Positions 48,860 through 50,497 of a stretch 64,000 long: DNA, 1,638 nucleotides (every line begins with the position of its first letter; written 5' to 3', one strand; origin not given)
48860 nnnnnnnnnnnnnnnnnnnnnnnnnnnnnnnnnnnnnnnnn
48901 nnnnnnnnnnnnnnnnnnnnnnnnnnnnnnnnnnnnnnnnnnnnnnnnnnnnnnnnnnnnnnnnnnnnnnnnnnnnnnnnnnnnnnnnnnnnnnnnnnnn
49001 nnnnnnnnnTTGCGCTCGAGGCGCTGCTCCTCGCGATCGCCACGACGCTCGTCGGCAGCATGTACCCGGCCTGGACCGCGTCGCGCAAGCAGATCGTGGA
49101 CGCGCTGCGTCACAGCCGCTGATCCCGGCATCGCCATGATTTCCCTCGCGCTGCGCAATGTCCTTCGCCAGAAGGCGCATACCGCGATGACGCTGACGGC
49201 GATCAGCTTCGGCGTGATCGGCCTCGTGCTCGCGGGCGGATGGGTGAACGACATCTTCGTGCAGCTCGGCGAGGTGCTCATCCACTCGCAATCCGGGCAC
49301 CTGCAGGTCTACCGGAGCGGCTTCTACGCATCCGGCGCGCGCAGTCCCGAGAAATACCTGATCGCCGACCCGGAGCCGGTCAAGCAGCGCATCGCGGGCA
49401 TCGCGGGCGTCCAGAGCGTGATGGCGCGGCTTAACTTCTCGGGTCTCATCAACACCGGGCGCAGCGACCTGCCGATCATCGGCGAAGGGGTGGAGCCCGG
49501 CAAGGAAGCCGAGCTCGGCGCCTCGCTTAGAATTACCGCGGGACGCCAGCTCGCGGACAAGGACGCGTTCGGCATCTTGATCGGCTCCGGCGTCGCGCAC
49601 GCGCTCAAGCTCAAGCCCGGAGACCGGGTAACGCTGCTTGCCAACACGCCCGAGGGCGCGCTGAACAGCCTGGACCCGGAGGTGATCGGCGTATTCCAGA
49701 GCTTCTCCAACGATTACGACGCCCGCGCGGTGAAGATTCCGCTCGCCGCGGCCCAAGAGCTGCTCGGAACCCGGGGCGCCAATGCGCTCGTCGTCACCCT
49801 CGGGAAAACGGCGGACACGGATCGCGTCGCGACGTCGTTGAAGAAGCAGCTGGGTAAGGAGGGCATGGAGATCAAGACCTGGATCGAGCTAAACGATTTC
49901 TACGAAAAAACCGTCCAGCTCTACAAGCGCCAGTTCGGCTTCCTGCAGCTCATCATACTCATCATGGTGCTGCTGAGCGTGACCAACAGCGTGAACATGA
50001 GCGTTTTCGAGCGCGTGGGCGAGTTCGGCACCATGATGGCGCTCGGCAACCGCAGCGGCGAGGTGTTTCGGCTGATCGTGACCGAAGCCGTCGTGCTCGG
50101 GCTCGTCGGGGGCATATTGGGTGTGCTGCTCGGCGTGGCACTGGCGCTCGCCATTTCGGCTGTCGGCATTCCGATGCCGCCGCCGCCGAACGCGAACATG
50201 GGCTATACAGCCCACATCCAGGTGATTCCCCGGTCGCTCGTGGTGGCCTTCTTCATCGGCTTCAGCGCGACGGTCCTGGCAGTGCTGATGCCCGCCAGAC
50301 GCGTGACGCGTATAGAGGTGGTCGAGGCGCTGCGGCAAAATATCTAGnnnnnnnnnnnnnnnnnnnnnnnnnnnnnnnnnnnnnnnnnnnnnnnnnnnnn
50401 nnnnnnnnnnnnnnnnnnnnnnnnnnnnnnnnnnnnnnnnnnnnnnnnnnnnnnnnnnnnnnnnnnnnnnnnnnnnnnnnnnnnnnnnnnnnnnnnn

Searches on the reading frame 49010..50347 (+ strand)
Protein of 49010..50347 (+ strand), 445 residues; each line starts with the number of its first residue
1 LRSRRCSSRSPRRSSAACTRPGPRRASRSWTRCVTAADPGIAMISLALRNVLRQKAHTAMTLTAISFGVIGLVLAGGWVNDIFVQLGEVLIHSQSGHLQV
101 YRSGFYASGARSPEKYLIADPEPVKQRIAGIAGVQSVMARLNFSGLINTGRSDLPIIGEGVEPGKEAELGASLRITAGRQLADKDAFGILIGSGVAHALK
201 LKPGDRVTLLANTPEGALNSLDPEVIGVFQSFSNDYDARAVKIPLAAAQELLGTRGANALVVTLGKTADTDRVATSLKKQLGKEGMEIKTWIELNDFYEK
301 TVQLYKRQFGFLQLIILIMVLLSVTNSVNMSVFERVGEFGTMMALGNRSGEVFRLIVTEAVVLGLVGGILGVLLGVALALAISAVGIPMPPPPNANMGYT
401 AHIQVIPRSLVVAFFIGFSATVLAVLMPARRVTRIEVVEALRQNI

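Call 38: search_protein_families(library=ncbifam, proteins=[window:49010-50347:+], max_evalue=1e-8)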
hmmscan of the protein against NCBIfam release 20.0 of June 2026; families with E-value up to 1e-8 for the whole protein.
window:49010-50347:+ (445 aa): 6 families
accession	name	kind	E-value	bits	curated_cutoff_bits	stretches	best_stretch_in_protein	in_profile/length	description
TIGR02212.1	lolCE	equivalog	3.9e-27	95.2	362.45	1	64-443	30-410/411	lipoprotein-releasing ABC transporter permease subunit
NF008357.0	PRK11146.1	exception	1.2e-19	70.5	439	1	121-385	78-348/414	lipoprotein-releasing ABC transporter permease subunit LolE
TIGR02213.1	lolE_release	exception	5.1e-19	68.4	540.35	1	124-384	78-344/411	lipoprotein-releasing ABC transporter permease subunit LolE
TIGR03434.1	ADOP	subfamily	1.3e-15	56.6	622.3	1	222-444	173-402/803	ADOP family duplicated permease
NF008076.0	PRK10814.1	exception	6.6e-13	48.4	473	1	159-443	115-398/399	lipoprotein-releasing ABC transporter permease subunit LolC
NF007826.0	PRK10535.1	equivalog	1.6e-12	46.5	966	1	295-442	511-646/648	macrolide ABC transporter ATP-binding protein/permease MacB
